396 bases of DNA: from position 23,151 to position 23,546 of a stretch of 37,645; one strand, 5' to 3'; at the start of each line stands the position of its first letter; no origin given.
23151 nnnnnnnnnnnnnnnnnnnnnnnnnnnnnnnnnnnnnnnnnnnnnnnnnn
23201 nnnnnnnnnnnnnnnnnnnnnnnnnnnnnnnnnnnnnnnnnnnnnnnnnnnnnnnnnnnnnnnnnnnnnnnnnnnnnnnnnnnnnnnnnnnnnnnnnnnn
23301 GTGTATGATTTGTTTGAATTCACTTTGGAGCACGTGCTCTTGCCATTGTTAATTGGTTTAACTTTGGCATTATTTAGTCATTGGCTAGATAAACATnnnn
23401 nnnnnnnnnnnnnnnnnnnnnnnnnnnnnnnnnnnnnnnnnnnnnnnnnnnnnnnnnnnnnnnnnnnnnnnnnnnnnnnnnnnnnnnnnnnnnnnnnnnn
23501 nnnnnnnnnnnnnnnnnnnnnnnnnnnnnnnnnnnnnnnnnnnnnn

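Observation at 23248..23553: par/Fst-like type I toxin-antitoxin locus between the tRNA and the integrase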

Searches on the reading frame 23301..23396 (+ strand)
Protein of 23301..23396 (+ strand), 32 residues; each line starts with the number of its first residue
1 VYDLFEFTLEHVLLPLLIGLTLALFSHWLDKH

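Call 6: search_protein_families(library=pfam, proteins=[window:23310-23396:+, window:23301-23396:+], max_evalue=10)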
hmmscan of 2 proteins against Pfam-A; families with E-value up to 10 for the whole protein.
seq(29 aa): 1 family
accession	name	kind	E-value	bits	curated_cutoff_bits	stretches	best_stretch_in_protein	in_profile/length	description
PF13955.11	Fst_toxin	-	0.0012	19.2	36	1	12-26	7-21/21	Toxin Fst, type I toxin-antitoxin system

seq(32 aa): 1 family
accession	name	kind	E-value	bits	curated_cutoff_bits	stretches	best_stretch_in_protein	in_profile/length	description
PF13955.11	Fst_toxin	-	0.0014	18.9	36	1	15-29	7-21/21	Toxin Fst, type I toxin-antitoxin system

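Call 10: search_dna_similar(query=window:23301-23396:+, collection=phages, mode=protein, max_evalue=10, max_rows=40)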
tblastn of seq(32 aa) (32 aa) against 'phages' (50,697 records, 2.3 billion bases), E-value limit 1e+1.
No match.

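Call 18: find_encoding_contigs(protein=window:23301-23396:+, flank=4000, max_places=10)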
Protein seq(32 aa) (32 aa): no gene with exactly this product is on record in the collection.

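Call 19: list_cluster_members(proteins=[window:23301-23396:+, window:23310-23396:+])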
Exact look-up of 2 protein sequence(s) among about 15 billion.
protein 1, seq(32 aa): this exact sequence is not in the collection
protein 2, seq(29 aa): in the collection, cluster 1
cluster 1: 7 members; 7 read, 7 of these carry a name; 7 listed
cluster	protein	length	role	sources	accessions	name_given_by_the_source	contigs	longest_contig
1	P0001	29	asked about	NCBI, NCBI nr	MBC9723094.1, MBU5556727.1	MAG: type I toxin-antitoxin system Fst family toxin [Lactobacillus sp.] | type I toxin-antitoxin system Fst family toxin [Lactobacillus sp.]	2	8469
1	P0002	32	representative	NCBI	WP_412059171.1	type I toxin-antitoxin system Fst family toxin [Enterococcus faecium]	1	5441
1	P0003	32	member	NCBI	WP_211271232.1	type I toxin-antitoxin system Fst family toxin [Enterococcus hirae]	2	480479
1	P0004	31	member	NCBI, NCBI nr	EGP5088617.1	type I toxin-antitoxin system Fst family toxin, partial [Enterococcus faecium] | type I toxin-antitoxin system Fst family toxin [Enterococcus faecium]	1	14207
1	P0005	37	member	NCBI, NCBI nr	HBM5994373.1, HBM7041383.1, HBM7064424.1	TPA: type I toxin-antitoxin system Fst family toxin, partial [Enterococcus faecium] | type I toxin-antitoxin system Fst family toxin [Enterococcus faecium]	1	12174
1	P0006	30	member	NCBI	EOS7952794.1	type I toxin-antitoxin system Fst family toxin, partial [Enterococcus hirae]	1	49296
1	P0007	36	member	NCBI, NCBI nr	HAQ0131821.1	TPA: type I toxin-antitoxin system Fst family toxin, partial [Enterococcus faecium] | type I toxin-antitoxin system Fst family toxin [Enterococcus faecium]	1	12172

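Call 20: search_protein_families(library=ncbifam, proteins=[window:23310-23396:+, window:23301-23396:+], max_evalue=10)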
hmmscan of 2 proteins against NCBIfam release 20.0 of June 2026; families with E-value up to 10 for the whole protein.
seq(29 aa): 1 family
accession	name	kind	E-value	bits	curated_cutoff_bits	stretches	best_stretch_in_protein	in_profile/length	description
NF033608.1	type_I_tox_Fst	subfamily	2.3e-06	27.3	26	1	6-28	3-25/28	type I toxin-antitoxin system Fst family toxin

seq(32 aa): 1 family
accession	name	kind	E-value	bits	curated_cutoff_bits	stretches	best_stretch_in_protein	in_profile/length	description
NF033608.1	type_I_tox_Fst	subfamily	2.9e-06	27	26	1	9-31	3-25/28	type I toxin-antitoxin system Fst family toxin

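Call 22: find_encoding_contigs(protein=P0002, flank=3000, max_places=6)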
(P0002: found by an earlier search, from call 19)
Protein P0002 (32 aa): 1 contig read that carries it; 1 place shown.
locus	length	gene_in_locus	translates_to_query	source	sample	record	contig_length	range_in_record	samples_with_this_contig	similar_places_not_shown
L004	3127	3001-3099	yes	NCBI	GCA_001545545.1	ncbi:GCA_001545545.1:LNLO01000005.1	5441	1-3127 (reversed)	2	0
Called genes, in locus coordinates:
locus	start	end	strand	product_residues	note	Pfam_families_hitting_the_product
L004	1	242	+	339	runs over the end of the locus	PF01510:Amidase_2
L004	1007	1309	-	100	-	PF19385:DUF5960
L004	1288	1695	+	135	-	-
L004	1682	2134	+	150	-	-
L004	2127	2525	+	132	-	-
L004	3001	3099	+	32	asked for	-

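Call 23: find_encoding_contigs(protein=P0003, flank=3000, max_places=6)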
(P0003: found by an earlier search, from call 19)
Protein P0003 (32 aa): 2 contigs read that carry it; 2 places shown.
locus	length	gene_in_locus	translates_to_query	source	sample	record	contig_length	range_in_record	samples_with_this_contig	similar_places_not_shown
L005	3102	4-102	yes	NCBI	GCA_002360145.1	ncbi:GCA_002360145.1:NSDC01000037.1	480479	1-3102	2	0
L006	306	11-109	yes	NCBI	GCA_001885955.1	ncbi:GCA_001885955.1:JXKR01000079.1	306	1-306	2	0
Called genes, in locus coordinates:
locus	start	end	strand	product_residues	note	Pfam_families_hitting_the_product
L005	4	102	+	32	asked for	-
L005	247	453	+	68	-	PF04002:RadC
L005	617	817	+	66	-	PF00313:CSD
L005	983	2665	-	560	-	PF00753:Lactamase_B, PF12706:Lactamase_B_2, PF23023:Anti-Pycsar_Apyc1 (faint), PF22505:RNase_J_b_CASP, PF07521:RMMBL, PF17770:RNase_J_C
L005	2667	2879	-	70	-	PF07288:RpoY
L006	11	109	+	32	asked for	-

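Call 57: search_protein_families(library=phrogs, proteins=[window:23310-23396:+, window:23301-23396:+], max_evalue=10)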
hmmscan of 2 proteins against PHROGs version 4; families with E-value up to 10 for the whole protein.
seq(29 aa): 0 families

seq(32 aa): 0 families

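Call 60: search_protein_families(library=padloc, proteins=[window:23310-23396:+], max_evalue=0.001)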
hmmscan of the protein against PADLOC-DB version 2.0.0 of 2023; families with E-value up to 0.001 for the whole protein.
seq(29 aa): 0 families

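Call 82: search_protein_representatives(protein=window:23301-23396:+)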
Query: 32 residues. Proteins with E-value up to 0.001 (for the whole library): 3; up to 1e-10: 0; up to 1e-30: 0. The best 3 are listed.
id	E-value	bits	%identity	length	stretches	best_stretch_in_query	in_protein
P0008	1.8e-07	45.8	82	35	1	4-31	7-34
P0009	1.4e-06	43.2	85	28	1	6-31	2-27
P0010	1.1e-05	40.4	56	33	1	1-32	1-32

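Call 84: find_encoding_contigs(protein=P0008, flank=1500, max_places=6)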
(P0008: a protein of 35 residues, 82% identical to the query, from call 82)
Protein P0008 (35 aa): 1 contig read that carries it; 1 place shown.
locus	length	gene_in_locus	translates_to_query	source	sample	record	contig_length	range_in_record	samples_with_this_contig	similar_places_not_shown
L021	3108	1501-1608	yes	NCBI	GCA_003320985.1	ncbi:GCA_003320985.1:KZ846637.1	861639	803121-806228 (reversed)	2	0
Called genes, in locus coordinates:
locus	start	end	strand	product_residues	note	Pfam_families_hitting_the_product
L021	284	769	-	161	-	-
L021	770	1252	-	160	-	PF13274:SocA_Panacea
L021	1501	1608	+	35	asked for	PF13955:Fst_toxin (weak)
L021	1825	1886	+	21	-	-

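Call 85: find_encoding_contigs(protein=P0010, flank=1500, max_places=6)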
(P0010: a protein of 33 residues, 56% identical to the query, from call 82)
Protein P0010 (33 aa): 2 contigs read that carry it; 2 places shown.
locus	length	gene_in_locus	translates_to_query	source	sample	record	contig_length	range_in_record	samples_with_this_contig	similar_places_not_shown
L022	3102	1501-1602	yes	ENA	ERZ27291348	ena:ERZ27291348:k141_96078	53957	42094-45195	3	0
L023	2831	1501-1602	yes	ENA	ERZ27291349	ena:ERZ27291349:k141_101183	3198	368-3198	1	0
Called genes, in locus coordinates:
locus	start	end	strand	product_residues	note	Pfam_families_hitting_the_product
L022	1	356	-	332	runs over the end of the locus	PF04055:Radical_SAM, PF06968:BATS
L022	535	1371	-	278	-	PF03180:Lipoprotein_9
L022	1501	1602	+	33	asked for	-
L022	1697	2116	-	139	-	PF09719:C_GCAxxG_C_C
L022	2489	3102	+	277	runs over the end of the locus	PF03180:Lipoprotein_9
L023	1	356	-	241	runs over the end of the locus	?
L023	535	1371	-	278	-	PF03180:Lipoprotein_9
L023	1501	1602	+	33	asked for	-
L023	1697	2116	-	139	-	PF09719:C_GCAxxG_C_C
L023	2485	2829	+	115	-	?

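Call 88: list_cluster_members(proteins=[P0008, P0009, P0010])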
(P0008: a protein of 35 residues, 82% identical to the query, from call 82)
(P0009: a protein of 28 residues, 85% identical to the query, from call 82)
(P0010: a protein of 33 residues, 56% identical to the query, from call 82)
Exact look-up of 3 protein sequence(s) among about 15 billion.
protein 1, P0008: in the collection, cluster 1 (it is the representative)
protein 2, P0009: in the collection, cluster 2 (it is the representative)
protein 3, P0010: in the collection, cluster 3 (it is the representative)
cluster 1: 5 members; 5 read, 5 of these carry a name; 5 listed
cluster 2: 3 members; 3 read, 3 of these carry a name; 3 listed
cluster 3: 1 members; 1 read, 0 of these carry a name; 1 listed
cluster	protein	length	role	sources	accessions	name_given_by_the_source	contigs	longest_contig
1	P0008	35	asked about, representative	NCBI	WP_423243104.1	type I toxin-antitoxin system Fst family toxin [Enterococcus hirae]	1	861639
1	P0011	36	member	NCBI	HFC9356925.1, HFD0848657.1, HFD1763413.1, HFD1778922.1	type I toxin-antitoxin system Fst family toxin [Enterococcus hirae]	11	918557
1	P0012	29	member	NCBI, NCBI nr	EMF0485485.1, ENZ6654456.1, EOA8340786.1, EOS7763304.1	type I toxin-antitoxin system Fst family toxin [Enterococcus hirae] | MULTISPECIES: type I toxin-antitoxin system Fst family toxin [Enterococcus]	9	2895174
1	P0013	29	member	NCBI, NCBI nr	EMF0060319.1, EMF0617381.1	type I toxin-antitoxin system Fst family toxin [Enterococcus hirae]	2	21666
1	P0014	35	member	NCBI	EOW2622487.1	type I toxin-antitoxin system Fst family toxin [Enterococcus hirae]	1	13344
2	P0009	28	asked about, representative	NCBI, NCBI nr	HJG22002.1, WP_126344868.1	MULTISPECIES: type I toxin-antitoxin system Fst family toxin [Enterococcus] | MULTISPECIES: type I toxin-antitoxin system Fst family toxin [unclassified Enterococcus]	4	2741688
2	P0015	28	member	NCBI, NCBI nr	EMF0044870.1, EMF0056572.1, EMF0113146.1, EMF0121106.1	type I toxin-antitoxin system Fst family toxin [Enterococcus hirae]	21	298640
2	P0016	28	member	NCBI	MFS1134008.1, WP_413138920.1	type I toxin-antitoxin system Fst family toxin [Enterococcus hirae]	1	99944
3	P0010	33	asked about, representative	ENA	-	-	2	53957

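Call 91: find_encoding_contigs(protein=P0014, flank=1200, max_places=4)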
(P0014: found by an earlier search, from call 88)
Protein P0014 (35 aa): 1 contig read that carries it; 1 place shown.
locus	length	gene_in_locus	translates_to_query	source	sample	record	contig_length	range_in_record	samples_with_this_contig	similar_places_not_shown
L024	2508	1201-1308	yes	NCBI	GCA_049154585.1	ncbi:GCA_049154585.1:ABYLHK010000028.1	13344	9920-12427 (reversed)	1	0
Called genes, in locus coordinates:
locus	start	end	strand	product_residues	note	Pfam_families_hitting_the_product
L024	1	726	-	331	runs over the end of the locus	PF07751:Abi_2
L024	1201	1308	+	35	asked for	PF13955:Fst_toxin (weak)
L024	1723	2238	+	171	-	-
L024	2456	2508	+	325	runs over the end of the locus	PF00478:IMPDH, PF03060:NMO (weak), PF00977:His_biosynth (faint), PF01070:FMN_dh (weak)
